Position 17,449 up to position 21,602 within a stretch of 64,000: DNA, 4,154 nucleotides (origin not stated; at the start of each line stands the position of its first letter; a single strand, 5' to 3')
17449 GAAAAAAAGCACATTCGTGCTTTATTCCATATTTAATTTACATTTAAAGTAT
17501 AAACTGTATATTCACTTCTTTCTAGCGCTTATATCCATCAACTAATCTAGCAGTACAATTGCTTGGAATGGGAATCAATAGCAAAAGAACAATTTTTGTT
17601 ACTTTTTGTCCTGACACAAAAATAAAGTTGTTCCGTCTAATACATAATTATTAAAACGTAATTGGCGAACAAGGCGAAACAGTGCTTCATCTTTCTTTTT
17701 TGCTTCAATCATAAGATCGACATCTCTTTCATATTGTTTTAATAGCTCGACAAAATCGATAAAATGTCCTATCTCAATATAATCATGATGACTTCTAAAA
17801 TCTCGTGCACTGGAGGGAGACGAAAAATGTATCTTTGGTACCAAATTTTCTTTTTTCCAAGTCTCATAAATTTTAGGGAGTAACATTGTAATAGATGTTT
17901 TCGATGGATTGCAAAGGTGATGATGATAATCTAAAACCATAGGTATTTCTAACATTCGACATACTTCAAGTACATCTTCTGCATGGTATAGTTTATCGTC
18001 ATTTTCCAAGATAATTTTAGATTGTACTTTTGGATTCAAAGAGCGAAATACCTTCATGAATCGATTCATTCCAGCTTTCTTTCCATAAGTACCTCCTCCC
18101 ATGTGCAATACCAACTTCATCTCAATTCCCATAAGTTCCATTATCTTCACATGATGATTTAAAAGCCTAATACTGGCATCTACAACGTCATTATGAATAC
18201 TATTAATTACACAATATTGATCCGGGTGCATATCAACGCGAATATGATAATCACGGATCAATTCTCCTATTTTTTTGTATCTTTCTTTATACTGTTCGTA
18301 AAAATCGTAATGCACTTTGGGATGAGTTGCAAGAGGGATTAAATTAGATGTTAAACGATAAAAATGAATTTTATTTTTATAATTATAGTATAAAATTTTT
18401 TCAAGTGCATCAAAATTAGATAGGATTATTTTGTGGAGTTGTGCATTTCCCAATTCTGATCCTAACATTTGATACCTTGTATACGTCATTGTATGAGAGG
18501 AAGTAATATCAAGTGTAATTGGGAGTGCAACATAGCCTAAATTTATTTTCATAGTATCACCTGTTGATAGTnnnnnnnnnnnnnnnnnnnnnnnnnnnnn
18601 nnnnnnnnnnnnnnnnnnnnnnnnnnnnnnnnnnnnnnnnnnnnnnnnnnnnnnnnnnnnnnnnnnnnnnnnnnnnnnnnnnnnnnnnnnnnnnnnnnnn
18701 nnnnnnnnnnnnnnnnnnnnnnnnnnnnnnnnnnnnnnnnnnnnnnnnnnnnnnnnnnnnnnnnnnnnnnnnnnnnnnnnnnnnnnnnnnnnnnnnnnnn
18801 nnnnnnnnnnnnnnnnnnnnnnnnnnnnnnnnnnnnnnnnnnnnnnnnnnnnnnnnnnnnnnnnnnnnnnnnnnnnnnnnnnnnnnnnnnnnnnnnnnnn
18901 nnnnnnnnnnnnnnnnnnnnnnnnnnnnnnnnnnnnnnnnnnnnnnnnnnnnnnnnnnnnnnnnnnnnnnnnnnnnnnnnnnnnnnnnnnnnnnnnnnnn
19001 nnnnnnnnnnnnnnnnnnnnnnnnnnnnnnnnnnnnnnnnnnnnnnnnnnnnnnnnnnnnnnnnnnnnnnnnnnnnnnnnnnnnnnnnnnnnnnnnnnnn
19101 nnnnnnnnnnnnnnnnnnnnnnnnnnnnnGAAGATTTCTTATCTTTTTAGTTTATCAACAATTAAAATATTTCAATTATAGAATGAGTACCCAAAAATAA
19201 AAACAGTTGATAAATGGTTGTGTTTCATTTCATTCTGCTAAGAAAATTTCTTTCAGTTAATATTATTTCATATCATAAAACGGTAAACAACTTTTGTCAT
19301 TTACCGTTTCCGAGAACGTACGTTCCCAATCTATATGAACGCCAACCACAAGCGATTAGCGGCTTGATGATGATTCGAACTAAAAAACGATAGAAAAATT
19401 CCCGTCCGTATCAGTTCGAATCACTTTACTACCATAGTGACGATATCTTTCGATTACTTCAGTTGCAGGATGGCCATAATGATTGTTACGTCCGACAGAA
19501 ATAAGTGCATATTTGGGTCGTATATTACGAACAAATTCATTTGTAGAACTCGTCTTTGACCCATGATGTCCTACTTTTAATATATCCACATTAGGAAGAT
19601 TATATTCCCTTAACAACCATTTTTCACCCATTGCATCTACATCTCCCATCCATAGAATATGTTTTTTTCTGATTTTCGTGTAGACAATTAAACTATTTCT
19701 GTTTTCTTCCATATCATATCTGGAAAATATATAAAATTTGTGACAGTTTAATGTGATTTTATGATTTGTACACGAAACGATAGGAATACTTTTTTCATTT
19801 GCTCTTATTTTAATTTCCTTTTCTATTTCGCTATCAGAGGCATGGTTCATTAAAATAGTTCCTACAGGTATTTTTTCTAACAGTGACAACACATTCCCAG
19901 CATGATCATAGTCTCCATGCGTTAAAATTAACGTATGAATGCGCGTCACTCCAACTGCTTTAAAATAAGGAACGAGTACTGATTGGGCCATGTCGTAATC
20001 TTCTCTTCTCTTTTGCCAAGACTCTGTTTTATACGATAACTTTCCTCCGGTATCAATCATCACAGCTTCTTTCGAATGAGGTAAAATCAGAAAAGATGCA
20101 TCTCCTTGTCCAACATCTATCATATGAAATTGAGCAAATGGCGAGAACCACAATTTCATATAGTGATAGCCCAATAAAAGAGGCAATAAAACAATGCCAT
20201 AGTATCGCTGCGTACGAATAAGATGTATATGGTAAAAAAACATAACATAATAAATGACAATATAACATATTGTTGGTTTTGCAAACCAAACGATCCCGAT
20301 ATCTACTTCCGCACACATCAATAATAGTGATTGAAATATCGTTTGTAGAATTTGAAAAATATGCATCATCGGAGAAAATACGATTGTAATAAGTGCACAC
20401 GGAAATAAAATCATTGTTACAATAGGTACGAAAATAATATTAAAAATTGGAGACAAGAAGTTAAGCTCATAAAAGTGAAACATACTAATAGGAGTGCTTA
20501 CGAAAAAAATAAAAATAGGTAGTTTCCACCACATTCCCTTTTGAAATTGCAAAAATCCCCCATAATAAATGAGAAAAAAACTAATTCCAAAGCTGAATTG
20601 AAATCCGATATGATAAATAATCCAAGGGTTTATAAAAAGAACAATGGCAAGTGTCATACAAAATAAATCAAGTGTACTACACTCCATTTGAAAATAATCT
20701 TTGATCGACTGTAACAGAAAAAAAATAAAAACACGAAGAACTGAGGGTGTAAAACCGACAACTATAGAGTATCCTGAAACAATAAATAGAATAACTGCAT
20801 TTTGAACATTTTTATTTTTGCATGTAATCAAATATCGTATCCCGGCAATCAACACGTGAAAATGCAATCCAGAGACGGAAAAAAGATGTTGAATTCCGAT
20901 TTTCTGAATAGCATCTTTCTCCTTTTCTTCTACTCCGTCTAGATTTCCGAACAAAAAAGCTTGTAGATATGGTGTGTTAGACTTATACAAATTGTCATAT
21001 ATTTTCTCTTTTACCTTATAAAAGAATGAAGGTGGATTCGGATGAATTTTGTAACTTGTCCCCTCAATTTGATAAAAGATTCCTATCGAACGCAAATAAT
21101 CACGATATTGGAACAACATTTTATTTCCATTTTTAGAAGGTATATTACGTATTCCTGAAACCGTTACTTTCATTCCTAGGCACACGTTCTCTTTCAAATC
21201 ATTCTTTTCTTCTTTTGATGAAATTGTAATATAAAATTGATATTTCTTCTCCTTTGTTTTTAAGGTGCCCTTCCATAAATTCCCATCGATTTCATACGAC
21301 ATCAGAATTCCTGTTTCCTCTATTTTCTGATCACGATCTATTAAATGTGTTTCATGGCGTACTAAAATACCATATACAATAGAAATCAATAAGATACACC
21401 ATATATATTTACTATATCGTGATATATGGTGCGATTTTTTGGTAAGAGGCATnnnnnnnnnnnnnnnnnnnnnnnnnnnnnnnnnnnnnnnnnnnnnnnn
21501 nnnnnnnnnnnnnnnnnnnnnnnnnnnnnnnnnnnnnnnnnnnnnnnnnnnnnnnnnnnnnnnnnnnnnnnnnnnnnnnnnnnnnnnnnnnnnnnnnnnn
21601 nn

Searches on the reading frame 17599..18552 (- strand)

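Call 88: search_protein_families(library=pfam, proteins=[window:17599-18552:-], max_evalue=0.0001)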
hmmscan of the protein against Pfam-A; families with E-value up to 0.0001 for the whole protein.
window:17599-18552:- (317 aa): 2 families
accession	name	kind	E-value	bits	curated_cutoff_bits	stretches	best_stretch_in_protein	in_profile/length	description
PF03851.20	UvdE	-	5.4e-75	252.6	24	1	5-269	1-273/275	UV-endonuclease UvdE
PF01261.30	AP_endonuc_2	-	4e-06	27.2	31.1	1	83-272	21-214/249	Xylose isomerase-like TIM barrel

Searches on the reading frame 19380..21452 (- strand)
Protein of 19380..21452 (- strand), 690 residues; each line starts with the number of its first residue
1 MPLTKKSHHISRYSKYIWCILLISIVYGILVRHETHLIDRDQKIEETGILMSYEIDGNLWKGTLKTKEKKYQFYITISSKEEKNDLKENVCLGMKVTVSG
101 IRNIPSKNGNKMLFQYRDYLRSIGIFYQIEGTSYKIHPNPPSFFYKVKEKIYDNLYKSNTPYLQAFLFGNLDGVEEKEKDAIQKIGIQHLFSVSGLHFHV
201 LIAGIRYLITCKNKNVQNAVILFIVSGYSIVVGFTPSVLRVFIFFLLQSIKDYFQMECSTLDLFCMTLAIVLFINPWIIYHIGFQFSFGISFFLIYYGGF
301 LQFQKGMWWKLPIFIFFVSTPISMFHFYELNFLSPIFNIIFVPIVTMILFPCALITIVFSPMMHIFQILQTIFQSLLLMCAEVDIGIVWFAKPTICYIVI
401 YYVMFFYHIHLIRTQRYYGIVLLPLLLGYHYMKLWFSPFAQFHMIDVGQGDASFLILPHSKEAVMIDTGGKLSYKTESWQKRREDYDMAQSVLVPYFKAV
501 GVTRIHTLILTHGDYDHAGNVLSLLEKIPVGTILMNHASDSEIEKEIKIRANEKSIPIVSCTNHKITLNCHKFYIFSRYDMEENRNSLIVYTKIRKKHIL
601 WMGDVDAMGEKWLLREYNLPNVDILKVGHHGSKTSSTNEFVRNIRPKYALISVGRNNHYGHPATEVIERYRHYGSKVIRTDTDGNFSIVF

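Call 88: search_protein_families(library=pfam, proteins=[window:19380-21452:-], max_evalue=0.0001)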
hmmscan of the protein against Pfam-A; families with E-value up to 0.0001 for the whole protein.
window:19380-21452:- (690 aa): 2 families
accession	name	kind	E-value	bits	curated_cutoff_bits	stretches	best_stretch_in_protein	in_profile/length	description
PF03772.21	Competence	-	6e-41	141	23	1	167-412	2-267/270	Competence protein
PF00753.33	Lactamase_B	-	1e-15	58.7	22.7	1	448-540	4-79/196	Metallo-beta-lactamase superfamily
